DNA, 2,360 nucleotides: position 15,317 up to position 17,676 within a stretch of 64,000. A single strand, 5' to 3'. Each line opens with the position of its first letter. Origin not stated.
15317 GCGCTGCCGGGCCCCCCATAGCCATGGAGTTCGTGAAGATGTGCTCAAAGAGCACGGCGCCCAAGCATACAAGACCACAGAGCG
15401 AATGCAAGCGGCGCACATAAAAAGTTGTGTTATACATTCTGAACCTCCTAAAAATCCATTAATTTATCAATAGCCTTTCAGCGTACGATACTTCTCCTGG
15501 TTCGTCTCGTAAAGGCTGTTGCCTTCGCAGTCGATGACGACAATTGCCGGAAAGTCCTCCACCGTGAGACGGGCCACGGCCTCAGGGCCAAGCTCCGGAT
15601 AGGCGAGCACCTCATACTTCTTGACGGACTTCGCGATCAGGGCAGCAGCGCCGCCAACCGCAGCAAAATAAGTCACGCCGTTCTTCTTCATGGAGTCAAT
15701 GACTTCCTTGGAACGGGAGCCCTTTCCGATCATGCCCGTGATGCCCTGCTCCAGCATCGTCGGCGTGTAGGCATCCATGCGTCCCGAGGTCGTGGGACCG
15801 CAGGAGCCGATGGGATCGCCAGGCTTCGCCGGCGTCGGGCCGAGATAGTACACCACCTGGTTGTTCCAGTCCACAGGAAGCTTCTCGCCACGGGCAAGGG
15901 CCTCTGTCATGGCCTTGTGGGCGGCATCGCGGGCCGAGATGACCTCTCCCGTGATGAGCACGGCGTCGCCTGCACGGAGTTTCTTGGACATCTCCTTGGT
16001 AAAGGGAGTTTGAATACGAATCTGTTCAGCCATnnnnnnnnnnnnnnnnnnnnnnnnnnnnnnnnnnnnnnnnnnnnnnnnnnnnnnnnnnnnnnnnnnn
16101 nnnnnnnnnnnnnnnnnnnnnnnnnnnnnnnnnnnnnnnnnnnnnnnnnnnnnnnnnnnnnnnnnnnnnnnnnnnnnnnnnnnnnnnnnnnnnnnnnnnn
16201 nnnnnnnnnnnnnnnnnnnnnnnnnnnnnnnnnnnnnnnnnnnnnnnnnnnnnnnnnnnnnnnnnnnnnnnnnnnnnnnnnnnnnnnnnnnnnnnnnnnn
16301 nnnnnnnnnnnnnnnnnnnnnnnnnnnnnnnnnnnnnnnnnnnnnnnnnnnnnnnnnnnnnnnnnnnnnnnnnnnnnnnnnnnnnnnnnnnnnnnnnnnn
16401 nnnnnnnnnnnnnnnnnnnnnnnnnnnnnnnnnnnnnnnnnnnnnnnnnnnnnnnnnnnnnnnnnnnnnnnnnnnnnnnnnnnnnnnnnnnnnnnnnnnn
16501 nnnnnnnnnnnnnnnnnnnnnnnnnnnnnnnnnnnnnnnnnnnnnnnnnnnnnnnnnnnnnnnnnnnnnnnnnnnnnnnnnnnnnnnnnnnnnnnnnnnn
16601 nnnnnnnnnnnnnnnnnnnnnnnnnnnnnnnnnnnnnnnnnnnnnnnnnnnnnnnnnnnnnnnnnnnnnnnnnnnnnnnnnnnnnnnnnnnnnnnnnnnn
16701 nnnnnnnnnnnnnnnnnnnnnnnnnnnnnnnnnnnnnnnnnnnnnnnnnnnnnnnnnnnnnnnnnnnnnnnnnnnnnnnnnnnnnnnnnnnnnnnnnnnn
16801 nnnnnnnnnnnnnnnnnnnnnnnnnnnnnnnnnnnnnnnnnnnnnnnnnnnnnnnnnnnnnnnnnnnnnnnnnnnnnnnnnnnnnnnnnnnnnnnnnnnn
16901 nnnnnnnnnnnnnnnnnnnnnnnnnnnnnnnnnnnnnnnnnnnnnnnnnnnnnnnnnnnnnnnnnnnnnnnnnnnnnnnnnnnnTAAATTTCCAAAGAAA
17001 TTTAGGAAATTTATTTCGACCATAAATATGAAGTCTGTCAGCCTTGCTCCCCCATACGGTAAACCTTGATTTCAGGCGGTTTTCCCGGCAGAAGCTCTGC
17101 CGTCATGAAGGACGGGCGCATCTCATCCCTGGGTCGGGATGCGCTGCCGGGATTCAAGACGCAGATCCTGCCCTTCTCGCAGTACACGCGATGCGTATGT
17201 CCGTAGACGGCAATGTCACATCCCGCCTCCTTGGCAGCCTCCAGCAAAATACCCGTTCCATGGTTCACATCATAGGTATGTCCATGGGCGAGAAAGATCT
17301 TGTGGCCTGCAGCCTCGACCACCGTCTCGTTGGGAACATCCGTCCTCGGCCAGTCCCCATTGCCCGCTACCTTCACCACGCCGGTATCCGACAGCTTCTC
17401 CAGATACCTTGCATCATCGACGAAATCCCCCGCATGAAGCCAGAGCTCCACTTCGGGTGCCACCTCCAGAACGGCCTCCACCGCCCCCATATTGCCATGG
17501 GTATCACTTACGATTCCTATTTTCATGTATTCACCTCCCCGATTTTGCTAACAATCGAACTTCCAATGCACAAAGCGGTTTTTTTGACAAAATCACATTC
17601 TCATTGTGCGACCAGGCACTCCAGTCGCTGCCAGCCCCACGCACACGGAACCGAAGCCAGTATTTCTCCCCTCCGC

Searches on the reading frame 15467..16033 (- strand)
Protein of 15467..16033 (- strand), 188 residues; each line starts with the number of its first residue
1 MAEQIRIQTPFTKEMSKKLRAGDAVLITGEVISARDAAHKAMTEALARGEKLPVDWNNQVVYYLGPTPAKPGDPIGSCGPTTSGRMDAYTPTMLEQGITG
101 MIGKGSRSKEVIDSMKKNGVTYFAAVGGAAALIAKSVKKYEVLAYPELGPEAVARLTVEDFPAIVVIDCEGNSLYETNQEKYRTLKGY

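Call 56: find_encoding_contigs(protein=window:15467-16033:-, flank=5000, max_places=10)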
Protein window:15467-16033:- (188 aa): 13 contigs read that carry it; 10 places shown.
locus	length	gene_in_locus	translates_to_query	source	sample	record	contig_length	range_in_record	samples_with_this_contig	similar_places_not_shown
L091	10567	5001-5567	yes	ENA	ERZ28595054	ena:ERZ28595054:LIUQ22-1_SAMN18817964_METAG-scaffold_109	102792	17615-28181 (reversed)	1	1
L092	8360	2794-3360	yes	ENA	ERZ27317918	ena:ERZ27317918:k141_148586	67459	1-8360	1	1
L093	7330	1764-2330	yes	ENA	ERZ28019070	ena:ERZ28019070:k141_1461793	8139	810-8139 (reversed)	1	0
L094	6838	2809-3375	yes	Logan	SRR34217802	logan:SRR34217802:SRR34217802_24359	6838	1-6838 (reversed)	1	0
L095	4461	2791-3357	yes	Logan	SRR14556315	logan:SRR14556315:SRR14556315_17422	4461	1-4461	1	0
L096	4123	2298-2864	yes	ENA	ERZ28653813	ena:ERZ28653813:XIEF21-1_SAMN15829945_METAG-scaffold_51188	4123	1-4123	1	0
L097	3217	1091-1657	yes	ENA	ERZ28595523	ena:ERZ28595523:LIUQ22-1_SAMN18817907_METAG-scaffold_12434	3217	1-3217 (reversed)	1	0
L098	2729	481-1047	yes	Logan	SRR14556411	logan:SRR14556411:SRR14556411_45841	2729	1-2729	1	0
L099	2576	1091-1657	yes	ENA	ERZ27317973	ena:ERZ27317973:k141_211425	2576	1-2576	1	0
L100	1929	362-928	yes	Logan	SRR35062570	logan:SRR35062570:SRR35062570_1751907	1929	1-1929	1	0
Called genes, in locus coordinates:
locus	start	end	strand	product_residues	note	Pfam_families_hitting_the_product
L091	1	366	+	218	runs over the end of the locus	PF01996:F420_ligase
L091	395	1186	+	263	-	PF01138:RNase_PH, PF03725:RNase_PH_C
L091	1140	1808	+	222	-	PF01725:Ham1p_like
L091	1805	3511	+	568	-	PF04577:Glyco_transf_61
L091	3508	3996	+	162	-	PF00149:Metallophos (weak), PF12850:Metallophos_2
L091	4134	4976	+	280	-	PF05681:Fumerase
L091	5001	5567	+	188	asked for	PF05683:Fumerase_C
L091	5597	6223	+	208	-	PF01127:Sdh_cyt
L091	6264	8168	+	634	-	PF00890:FAD_binding_2, PF02910:Succ_DH_flav_C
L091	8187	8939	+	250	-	PF13085:Fer2_3, PF12838:Fer4_7 (faint), PF13237:Fer4_10 (faint), PF13183:Fer4_8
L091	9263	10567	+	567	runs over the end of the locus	PF08447:PAS_3, PF00990:GGDEF, PF00563:EAL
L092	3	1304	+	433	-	?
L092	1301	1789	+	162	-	PF00149:Metallophos (weak), PF12850:Metallophos_2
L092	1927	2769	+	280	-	PF05681:Fumerase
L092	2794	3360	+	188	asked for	PF05683:Fumerase_C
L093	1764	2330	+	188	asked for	PF05683:Fumerase_C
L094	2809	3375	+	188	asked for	PF05683:Fumerase_C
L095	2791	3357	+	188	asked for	PF05683:Fumerase_C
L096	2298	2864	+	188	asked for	PF05683:Fumerase_C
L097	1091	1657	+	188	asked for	PF05683:Fumerase_C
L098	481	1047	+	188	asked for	PF05683:Fumerase_C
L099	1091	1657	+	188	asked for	PF05683:Fumerase_C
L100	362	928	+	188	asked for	PF05683:Fumerase_C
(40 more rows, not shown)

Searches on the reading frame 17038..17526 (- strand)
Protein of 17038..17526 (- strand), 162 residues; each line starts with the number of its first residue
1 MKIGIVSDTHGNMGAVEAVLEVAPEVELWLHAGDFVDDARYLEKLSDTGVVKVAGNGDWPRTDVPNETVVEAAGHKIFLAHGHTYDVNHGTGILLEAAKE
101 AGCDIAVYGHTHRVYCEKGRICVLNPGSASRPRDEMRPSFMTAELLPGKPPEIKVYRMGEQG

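Call 55: find_encoding_contigs(protein=window:17038-17526:-, flank=4000, max_places=10)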
Protein window:17038-17526:- (162 aa): 1 contig read that carries it; 1 place shown.
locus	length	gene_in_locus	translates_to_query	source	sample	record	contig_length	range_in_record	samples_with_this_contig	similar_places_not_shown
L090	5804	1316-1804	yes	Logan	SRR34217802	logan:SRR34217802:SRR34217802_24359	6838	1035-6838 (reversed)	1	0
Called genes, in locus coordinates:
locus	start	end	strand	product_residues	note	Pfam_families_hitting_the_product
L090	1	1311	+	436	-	?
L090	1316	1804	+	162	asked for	PF00149:Metallophos (weak), PF12850:Metallophos_2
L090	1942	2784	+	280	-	PF05681:Fumerase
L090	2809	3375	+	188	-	PF05683:Fumerase_C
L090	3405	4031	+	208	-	PF01127:Sdh_cyt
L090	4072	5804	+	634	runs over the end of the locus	PF00890:FAD_binding_2, PF02910:Succ_DH_flav_C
